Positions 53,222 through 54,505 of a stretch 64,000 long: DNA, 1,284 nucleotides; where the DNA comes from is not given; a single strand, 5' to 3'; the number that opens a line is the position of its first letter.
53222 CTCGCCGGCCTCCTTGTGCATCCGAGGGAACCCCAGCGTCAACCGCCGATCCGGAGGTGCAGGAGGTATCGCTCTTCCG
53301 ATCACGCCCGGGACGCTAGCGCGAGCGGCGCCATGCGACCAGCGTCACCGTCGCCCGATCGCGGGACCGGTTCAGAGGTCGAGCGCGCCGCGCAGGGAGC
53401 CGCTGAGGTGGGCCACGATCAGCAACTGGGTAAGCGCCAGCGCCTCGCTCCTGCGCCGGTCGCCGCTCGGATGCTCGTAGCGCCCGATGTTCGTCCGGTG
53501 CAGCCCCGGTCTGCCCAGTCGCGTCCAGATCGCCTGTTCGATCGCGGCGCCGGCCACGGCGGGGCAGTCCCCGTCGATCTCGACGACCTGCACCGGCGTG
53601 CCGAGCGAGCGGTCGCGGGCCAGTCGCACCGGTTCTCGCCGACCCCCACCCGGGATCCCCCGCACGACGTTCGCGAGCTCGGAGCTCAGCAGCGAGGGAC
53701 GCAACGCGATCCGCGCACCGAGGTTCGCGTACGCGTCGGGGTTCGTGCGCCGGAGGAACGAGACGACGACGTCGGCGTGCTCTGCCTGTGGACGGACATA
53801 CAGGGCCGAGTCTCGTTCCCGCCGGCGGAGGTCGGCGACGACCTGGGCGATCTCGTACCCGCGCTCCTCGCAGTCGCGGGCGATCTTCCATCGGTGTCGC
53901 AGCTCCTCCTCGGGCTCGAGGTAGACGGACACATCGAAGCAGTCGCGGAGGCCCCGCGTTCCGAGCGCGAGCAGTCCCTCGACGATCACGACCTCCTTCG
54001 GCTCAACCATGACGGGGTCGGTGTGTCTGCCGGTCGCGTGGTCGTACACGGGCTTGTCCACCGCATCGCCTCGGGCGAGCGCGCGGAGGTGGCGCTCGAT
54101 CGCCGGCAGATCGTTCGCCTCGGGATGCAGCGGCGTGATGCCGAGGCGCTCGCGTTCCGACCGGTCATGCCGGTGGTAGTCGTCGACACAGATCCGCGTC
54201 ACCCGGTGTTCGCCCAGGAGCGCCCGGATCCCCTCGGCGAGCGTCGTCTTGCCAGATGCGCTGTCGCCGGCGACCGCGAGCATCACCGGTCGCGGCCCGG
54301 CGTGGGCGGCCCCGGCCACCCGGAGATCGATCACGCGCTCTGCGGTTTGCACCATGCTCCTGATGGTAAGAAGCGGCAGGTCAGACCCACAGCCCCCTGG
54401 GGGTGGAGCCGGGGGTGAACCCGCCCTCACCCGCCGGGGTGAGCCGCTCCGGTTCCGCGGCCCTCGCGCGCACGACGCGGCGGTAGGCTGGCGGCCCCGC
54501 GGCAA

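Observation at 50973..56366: Tandem AlaDH/PNT-family paralogs with a 4-nt overlap, flanked by a PRK-like kinase and a short transketolase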

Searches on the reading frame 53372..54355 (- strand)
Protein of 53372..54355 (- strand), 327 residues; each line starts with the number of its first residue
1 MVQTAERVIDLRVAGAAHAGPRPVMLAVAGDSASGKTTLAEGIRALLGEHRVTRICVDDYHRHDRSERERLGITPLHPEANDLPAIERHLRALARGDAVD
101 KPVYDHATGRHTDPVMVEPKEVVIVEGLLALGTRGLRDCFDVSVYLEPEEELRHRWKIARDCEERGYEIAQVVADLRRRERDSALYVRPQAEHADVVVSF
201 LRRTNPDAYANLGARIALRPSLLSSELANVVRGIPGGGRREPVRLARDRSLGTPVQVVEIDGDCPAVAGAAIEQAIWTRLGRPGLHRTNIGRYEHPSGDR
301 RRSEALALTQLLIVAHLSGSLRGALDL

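Call 8: search_protein_families(library=pfam, proteins=[window:53372-54355:-], max_evalue=0.01)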
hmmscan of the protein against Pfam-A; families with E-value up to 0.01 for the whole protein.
window:53372-54355:- (327 aa): 3 families
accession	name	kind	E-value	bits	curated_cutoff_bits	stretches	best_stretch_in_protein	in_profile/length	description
PF00485.24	PRK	-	8.7e-39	133.8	22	1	26-202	2-191/196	Phosphoribulokinase / Uridine kinase family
PF06414.18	Zeta_toxin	-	0.00086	19.2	22.3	1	18-61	11-55/199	Zeta toxin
PF13238.12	AAA_18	-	0.0064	17.4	29.4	0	27-163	2-115/128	AAA domain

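Call 9: search_protein_families(library=ncbifam, proteins=[window:53372-54355:-], max_evalue=0.01)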
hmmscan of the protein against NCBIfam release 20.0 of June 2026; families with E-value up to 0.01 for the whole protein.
window:53372-54355:- (327 aa): 10 families
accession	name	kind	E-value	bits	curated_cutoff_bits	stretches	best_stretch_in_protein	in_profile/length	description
NF005655.0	PRK07429.1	subfamily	1.7e-94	316.7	236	1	21-318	6-311/326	phosphoribulokinase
NF004018.0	PRK05480.1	equivalog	1e-34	119.8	180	1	22-199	5-186/210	uridine kinase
TIGR00235.1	udk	equivalog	2.4e-32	112.2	220.3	1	23-199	6-186/207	uridine kinase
NF006746.0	PRK09270.1-5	subfamily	6.9e-11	41.5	250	1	20-198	18-205/210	nucleoside/nucleotide kinase family protein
NF006743.0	PRK09270.1-2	equivalog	9.1e-10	37.9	227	1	13-199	19-213/217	nucleoside/nucleotide kinase family protein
TIGR00554.2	panK_bact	equivalog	2e-08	33.9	235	1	20-160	79-237/310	type I pantothenate kinase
NF005115.0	PRK06547.1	equivalog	1.4e-06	27.8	173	1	104-163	83-141/172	hypothetical protein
NF011997.0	PRK15453.1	equivalog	3.7e-06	26.5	362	1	25-197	7-204/290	phosphoribulokinase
NF005807.0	PRK07667.1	equivalog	6.9e-06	25.7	221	1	24-155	18-154/193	kinase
NF006744.0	PRK09270.1-3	equivalog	7.5e-05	22.3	281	1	24-200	24-210/213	nucleoside/nucleotide kinase family protein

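Call 32: search_solved_structures(query=window:53372-54355:-, max_evalue=0.00001, show_alignments=1)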
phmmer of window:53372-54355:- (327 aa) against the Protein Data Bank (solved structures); distinct sequences matched with E-value up to 0.00001: 27.
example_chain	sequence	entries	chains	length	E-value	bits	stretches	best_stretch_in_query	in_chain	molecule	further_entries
9qkn_A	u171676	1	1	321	8e-76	258.4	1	22-320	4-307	Uridine kinase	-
9qko_B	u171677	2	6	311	2.5e-71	243.7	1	21-318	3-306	cyanobacteria specific phoshoribulokinase from Hyella disjuncta PCC 6712 | cyanobacteria specific phosphoribulokinase from Chroococcidiopsis PCC 6712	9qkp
6gve_J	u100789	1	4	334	1e-42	149.6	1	22-203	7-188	Phosphoribulokinase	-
6kev_A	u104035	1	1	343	2.2e-41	145.3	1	21-201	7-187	Phosphoribulokinase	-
6hzk_A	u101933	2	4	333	2.4e-41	145.1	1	22-201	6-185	Phosphoribulokinase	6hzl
5b3f_A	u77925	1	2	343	6.8e-41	143.7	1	20-200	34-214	Phosphoribulokinase/uridine kinase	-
6kez_I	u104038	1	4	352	2.2e-33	119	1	51-207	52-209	Phosphoribulokinase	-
6h7h_A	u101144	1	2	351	2.4e-33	118.9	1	51-207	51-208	Phosphoribulokinase, chloroplastic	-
6kew_A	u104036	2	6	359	3e-33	118.6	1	51-207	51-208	Phosphoribulokinase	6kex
6h7g_A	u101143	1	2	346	1e-28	103.7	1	51-202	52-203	Phosphoribulokinase, chloroplastic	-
3w8r_A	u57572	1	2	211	3.2e-27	98.7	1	20-219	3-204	Uridine kinase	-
3asy_A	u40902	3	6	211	3.5e-27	98.6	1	20-219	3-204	Uridine kinase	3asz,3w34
6pwz_A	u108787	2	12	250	6.5e-17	64.9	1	20-198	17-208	Uridine-cytidine kinase 2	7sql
1udw_A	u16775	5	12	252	6.6e-17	64.9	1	20-198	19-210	Uridine-cytidine kinase 2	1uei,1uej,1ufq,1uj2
6n53_A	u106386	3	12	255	6.8e-17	64.8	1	20-198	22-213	Uridine-cytidine kinase 2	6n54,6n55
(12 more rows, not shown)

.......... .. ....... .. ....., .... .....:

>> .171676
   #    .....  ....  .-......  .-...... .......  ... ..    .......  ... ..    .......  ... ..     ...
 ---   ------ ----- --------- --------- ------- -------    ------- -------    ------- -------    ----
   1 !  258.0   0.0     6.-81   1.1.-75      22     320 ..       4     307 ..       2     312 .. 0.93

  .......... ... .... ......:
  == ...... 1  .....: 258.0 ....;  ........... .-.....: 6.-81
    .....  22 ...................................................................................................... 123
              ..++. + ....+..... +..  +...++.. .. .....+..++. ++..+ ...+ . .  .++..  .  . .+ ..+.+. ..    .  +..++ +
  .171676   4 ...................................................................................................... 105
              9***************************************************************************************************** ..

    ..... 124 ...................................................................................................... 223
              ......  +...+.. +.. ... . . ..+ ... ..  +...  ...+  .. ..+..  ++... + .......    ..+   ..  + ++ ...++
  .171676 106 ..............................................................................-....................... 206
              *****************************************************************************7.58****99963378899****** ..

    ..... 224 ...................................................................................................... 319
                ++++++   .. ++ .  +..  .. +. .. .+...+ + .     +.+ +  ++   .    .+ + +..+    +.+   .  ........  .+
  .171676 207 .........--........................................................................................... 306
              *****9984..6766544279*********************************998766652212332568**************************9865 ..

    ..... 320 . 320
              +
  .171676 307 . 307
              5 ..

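Call 82: find_homologous_proteins(query=window:53372-54355:-, max_evalue=1e-20)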
Query window:53372-54355:- (327 aa): 664 proteins with E <= 1e-20 among 8000 candidates; the best 120 are listed.
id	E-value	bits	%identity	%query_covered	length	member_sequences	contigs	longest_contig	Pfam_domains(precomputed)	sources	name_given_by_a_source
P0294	2.6e-210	715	100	100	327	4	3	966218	PF00485.25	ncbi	ncbi:MAG: phosphoribulokinase [Actinomycetota bacterium]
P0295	8.1e-171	585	83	100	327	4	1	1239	PF00485.25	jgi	jgi:phosphoribulokinase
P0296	8.4e-166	569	80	100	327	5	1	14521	PF00485.25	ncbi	-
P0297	5.3e-160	550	77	100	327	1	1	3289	PF06414.19,PF00485.25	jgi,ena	-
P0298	1.0e-153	529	81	93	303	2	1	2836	PF00485.25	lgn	-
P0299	1.5e-107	378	63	94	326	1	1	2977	PF00485.25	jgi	jgi:phosphoribulokinase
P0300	3.0e-106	373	58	98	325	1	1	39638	PF00485.25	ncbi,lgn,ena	-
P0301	1.2e-101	358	58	97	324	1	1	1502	PF00485.25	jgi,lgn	jgi:phosphoribulokinase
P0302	9.2e-99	349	57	93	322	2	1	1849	PF00485.25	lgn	-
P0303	3.0e-98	347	55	93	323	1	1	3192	PF00485.25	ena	-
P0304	2.4e-97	344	56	93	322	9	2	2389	PF06414.19,PF00485.25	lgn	-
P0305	3.4e-97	344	54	97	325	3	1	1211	PF00485.25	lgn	-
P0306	1.2e-95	338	53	96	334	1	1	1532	PF00485.25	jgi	-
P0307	2.9e-94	334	55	92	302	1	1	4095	PF00485.25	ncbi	-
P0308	4.2e-94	333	55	93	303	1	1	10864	PF00485.25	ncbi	-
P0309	6.9e-94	333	55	94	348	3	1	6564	PF06414.19,PF00485.25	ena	-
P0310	1.6e-93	331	53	96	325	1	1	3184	PF00485.25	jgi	jgi:phosphoribulokinase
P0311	5.4e-93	330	53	96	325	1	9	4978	PF00485.25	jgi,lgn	jgi:phosphoribulokinase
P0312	6.5e-93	329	53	95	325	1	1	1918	PF00485.25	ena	-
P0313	7.1e-93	329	53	95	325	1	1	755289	PF00485.25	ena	-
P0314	7.8e-93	329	53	95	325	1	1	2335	PF00485.25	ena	-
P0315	8.3e-93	329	54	92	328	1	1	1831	PF00485.25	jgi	jgi:phosphoribulokinase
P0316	9.0e-93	329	53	95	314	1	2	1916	PF00485.25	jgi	jgi:phosphoribulokinase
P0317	1.1e-92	329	53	95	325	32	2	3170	PF00485.25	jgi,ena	-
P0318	1.3e-92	328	53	96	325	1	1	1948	PF00485.25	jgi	jgi:phosphoribulokinase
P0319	2.1e-92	328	53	96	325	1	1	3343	PF00485.25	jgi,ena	-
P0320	2.8e-92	327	53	96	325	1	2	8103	PF00485.25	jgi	jgi:phosphoribulokinase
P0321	3.7e-92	327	53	96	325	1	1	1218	PF00485.25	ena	-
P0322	7.2e-92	326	53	97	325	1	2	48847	PF06414.19,PF00485.25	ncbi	-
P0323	9.2e-92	326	52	96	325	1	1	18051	PF00485.25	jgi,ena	-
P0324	1.4e-91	325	55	90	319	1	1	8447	PF00485.25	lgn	-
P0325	1.8e-91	325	54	91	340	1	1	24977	PF06414.19,PF00485.25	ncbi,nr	ncbi:MAG TPA: phosphoribulokinase [Actinomycetota bacterium]|nr:phosphoribulokinase [Actinomycetota 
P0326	1.9e-91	325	55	93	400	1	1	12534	PF00485.25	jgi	jgi:phosphoribulokinase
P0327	4.3e-91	323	53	98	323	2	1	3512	PF00485.25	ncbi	-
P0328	7.1e-91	323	52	100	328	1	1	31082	PF00485.25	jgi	jgi:phosphoribulokinase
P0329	8.0e-91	323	53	96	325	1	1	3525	PF00485.25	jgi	jgi:phosphoribulokinase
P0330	1.3e-90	322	53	98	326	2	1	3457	PF00485.25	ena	-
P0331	1.6e-90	322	52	94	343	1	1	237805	PF00485.25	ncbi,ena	-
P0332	1.9e-90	321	52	98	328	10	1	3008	PF00485.25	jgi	jgi:phosphoribulokinase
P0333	2.4e-90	321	53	90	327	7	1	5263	PF00485.25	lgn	-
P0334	3.0e-90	321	54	93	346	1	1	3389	PF00485.25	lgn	-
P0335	3.5e-90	320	52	95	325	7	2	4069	PF00485.25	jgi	jgi:phosphoribulokinase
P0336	4.8e-90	320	52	97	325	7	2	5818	PF00485.25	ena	-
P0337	7.3e-90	319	52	97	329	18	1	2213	PF00485.25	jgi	jgi:phosphoribulokinase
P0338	8.9e-90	319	53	98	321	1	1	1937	PF00485.25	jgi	jgi:phosphoribulokinase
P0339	2.7e-89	318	53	97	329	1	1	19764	PF00485.25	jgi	jgi:phosphoribulokinase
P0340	2.8e-89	318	54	94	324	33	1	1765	PF00485.25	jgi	jgi:phosphoribulokinase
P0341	3.4e-89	317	52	95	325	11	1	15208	PF00485.25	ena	-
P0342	3.5e-89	317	52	100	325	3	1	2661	PF00485.25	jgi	jgi:phosphoribulokinase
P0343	5.5e-89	317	52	92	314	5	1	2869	PF00485.25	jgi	-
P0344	5.9e-89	316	52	97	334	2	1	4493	PF00485.25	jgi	jgi:phosphoribulokinase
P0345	6.7e-89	316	53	96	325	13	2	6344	PF00485.25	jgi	jgi:phosphoribulokinase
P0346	1.1e-88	316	52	97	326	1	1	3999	PF00485.25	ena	-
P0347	1.1e-88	316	52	97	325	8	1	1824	PF00485.25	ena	-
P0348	1.6e-88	315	52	95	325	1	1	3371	PF00485.25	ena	-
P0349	1.6e-88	315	49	99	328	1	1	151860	PF00485.25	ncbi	-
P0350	1.9e-88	315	52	92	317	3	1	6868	PF00485.25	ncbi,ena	-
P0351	2.8e-88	314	52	98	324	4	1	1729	PF00485.25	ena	-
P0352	4.2e-88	314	52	100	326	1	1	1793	PF00485.25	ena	-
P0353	5.7e-88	313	52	98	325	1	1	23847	PF00485.25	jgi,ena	-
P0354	6.8e-88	313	53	97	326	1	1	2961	PF00485.25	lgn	-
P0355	7.1e-88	313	51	98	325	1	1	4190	PF00485.25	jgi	jgi:phosphoribulokinase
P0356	1.9e-87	312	53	96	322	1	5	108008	PF00485.25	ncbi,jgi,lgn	jgi:phosphoribulokinase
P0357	1.9e-87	311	51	97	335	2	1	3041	PF00485.25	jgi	jgi:phosphoribulokinase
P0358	2.0e-87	311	52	98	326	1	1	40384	PF00485.25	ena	-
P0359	2.6e-87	311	53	95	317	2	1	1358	PF00485.25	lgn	-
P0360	2.8e-87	311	53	94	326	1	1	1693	PF00485.25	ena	-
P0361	2.8e-87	311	50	98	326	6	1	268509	PF00485.25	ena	-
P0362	3.0e-87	311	52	95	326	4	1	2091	PF00485.25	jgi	jgi:phosphoribulokinase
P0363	3.2e-87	311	53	99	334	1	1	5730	PF00485.25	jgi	jgi:phosphoribulokinase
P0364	4.0e-87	310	51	97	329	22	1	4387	PF00485.25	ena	-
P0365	4.2e-87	310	52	98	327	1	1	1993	PF00485.25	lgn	-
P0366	5.5e-87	310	53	97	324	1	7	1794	PF00485.25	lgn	-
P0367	6.5e-87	310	51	95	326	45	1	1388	PF00485.25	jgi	-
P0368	1.1e-86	309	51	98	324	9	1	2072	PF00485.25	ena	-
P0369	1.3e-86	309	52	94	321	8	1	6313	PF00485.25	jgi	jgi:phosphoribulokinase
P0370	1.8e-86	308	53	94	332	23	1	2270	PF00485.25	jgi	-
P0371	2.2e-86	308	52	98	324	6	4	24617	PF00485.25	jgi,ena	jgi:phosphoribulokinase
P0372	2.7e-86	308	52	99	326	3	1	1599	PF00485.25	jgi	-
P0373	2.8e-86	308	52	97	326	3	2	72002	PF00485.25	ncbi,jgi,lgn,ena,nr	ncbi:MAG: phosphoribulokinase [Actinomycetota bacterium]|nr:phosphoribulokinase [Actinomycetota bact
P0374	4.4e-86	307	52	95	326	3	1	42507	PF00485.25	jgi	jgi:phosphoribulokinase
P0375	5.6e-86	307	52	93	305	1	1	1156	PF00485.25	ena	-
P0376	6.5e-86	306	51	98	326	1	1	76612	PF00485.25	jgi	jgi:phosphoribulokinase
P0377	6.8e-86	306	52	94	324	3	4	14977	PF00485.25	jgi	jgi:phosphoribulokinase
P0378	6.8e-86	306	51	98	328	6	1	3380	PF00485.25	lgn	-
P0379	7.3e-86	306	52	97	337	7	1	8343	PF00485.25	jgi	-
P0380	7.6e-86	306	53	93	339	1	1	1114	PF00485.25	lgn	-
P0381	7.7e-86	306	52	98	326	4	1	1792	PF00485.25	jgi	-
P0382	8.7e-86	306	51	98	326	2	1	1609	PF00485.25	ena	-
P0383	1.0e-85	306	51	98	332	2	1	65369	PF00485.25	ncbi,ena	-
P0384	1.3e-85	305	52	100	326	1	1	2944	PF00485.25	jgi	jgi:phosphoribulokinase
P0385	1.5e-85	305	51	99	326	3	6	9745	PF00485.25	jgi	jgi:phosphoribulokinase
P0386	1.6e-85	305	52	93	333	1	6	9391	PF00485.25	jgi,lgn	jgi:phosphoribulokinase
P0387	1.7e-85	305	51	94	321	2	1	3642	PF00485.25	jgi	jgi:phosphoribulokinase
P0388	1.9e-85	305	52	95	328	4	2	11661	PF00485.25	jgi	jgi:phosphoribulokinase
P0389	2.0e-85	305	52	93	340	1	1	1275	PF00485.25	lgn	-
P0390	2.3e-85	305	52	94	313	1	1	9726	PF00485.25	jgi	-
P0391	3.2e-85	304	51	98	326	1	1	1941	PF00485.25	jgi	jgi:phosphoribulokinase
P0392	3.8e-85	304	53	94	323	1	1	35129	PF00485.25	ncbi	ncbi:MAG: phosphoribulokinase [Actinomycetota bacterium]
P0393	3.9e-85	304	51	98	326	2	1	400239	PF00485.25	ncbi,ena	-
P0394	4.1e-85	304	53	97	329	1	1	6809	PF00485.25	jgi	jgi:phosphoribulokinase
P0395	4.3e-85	304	50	99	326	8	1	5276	PF00485.25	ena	-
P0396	4.7e-85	304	51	97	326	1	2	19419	PF00485.25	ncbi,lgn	-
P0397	8.2e-85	303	51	99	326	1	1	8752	PF00485.25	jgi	jgi:phosphoribulokinase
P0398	8.5e-85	303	51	98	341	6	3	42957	PF00485.25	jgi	jgi:phosphoribulokinase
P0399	1.2e-84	302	52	94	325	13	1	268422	PF00485.25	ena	-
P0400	1.2e-84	302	54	94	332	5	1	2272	PF00485.25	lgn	-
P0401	1.3e-84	302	51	98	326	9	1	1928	PF00485.25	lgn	-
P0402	1.3e-84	302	53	95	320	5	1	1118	PF00485.25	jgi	-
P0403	1.3e-84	302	51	99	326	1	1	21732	PF00485.25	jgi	jgi:phosphoribulokinase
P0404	1.3e-84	302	49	98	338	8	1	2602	PF00485.25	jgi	jgi:phosphoribulokinase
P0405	1.7e-84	302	51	95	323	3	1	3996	PF00485.25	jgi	-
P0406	1.8e-84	302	52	95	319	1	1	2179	PF00485.25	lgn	-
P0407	1.8e-84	302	51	94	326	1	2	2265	PF00485.25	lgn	-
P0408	3.0e-84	301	52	98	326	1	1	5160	PF00485.25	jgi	jgi:phosphoribulokinase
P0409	3.2e-84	301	51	93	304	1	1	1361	PF00485.25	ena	-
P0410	3.4e-84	301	50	98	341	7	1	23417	PF00485.25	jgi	jgi:phosphoribulokinase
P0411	3.8e-84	301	52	99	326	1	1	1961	PF00485.25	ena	-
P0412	4.5e-84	300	51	97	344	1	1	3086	PF00485.25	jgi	jgi:phosphoribulokinase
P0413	5.4e-84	300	50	100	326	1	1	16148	PF00485.25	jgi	jgi:phosphoribulokinase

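Call 83: find_encoding_contigs(protein=P0313, flank=7000, max_places=1)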
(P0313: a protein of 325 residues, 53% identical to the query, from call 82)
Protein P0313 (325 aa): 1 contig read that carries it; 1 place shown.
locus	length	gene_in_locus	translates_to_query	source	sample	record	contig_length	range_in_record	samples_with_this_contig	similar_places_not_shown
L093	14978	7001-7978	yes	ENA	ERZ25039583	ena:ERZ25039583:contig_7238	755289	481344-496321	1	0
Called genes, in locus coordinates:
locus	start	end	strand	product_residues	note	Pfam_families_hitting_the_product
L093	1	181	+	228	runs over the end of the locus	-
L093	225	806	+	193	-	-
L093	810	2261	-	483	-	-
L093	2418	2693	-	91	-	-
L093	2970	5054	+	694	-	PF00989:PAS, PF08447:PAS_3, PF08448:PAS_4 (weak), PF13426:PAS_9 (weak), PF00990:GGDEF, PF00563:EAL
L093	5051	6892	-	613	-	PF00456:Transketolase_N, PF00676:E1_dh (weak), PF02779:Transket_pyr, PF02780:Transketolase_C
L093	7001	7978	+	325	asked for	PF00485:PRK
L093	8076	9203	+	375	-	PF00270:DEAD, PF04851:ResIII, PF00271:Helicase_C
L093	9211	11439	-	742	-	PF00989:PAS (weak), PF08448:PAS_4 (weak), PF08447:PAS_3, PF13426:PAS_9 (weak), PF08448:PAS_4, PF08447:PAS_3, PF00990:GGDEF, PF00563:EAL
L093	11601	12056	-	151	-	PF13473:Cupredoxin_1 (weak), PF00127:Copper-bind (weak)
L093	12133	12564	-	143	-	PF22091:DUF6941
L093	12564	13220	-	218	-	PF00440:TetR_N, PF02909:TetR_C_1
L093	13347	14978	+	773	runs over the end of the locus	PF03176:MMPL, PF00873:ACR_tran (weak), PF03176:MMPL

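Call 84: find_encoding_contigs(protein=P0393, flank=7000, max_places=1)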
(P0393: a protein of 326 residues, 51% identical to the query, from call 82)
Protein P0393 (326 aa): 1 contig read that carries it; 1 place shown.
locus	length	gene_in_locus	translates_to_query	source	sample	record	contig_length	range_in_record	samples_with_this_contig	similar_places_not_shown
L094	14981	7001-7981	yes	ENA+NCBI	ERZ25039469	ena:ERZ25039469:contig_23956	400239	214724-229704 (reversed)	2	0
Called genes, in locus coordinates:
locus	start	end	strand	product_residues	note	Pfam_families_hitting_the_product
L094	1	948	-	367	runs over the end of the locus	-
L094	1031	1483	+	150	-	PF04185:Phosphoesterase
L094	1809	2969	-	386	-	PF00795:CN_hydrolase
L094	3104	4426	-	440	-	-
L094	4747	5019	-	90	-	-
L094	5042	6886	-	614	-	PF00456:Transketolase_N, PF00676:E1_dh, PF02779:Transket_pyr, PF02780:Transketolase_C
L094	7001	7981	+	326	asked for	PF00485:PRK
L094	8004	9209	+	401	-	PF04851:ResIII, PF00270:DEAD, PF00271:Helicase_C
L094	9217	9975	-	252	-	PF00563:EAL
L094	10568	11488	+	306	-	-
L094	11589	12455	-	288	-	-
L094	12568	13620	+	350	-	PF08240:ADH_N, PF16912:Glu_dehyd_C, PF00107:ADH_zinc_N, PF13602:ADH_zinc_N_2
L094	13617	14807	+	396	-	PF00155:Aminotran_1_2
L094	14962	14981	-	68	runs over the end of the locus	-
